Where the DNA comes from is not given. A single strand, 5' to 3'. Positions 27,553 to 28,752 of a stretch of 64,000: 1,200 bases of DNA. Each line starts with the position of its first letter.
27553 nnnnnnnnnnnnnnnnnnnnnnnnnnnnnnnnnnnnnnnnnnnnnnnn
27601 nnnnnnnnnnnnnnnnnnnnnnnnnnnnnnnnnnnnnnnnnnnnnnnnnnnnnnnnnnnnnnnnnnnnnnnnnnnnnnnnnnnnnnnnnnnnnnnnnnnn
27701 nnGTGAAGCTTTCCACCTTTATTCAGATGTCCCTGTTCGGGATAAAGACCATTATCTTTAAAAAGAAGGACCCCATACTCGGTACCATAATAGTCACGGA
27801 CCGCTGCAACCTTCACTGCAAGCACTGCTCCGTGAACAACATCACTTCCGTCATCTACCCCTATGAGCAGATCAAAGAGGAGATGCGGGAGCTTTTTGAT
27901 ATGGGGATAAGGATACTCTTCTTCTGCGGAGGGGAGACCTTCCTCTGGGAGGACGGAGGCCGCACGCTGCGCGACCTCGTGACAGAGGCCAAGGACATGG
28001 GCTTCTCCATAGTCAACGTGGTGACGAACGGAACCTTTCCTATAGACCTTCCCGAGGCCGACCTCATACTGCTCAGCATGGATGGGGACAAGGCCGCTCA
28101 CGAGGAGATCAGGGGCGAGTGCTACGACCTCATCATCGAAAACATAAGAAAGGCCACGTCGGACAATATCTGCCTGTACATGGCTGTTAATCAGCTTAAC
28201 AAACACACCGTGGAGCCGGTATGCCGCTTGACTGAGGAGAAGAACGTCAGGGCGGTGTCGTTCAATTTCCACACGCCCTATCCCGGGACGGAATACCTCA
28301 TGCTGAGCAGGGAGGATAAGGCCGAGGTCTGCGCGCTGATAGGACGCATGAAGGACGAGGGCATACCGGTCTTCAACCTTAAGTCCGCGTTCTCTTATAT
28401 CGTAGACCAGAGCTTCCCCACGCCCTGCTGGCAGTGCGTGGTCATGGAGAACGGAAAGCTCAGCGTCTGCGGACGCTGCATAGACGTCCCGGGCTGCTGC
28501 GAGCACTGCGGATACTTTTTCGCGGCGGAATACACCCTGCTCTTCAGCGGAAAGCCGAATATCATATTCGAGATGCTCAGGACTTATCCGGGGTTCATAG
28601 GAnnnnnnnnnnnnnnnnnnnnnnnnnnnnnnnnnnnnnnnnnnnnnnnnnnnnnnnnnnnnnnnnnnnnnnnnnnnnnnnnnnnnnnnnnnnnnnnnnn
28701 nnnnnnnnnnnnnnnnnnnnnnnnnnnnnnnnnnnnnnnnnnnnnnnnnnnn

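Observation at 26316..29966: Translationally coupled cassette: membrane-anchored unknown protein plus HpnH-like radical SAM enzyme plus HemN-like class C radical SAM protein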

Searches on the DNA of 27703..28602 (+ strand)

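Call 25: search_rna_families(sources=[L001, L003, L005, L006, L008, L012, L019, L023, L025, L036, L039], threshold=gathering)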
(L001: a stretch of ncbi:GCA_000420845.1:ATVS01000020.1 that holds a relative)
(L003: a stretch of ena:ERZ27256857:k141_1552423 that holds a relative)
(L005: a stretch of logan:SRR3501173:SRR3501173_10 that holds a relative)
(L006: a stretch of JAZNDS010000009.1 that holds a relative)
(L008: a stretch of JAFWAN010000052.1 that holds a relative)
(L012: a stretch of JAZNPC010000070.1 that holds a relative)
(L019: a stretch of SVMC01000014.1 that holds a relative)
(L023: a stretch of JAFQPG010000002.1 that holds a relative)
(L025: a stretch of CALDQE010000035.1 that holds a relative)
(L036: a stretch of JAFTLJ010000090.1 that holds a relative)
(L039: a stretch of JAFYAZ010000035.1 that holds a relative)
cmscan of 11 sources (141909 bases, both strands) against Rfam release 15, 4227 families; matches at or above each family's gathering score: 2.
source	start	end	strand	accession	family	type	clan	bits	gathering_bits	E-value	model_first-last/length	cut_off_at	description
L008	3567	3808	+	RF00230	T-box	Cis-reg; leader;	-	99.5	93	2.2e-20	1-219/219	no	T-box leader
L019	8243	8354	+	RF00059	TPP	Cis-reg; riboswitch;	-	77.5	54.3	3.1e-13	1-105/105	no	TPP riboswitch aptamer (THI element)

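Call 32: search_rna_families(sources=[L076, L016, L014], threshold=evalue, max_evalue=1)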
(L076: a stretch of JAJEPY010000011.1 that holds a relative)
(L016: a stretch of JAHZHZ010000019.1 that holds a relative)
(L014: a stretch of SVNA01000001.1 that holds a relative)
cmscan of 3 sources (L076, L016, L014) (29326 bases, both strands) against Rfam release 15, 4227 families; matches with E-value up to 1: 2.
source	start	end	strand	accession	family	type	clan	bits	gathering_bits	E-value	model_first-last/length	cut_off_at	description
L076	3230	3303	-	RF00005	tRNA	Gene; tRNA;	CL00001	66.2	29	1.6e-12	1-71/71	no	tRNA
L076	862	887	-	RF03070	ssNA-helicase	Gene; sRNA;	-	25.8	41.5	0.93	4-28/49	no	ssNA-helicase RNA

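Call 35: search_dna_similar(query=L076:5500-8550:+, collection=plasmids, mode=near, max_rows=20)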
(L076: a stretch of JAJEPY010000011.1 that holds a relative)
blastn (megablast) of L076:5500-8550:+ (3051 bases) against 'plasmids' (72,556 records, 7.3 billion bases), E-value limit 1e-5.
No match.
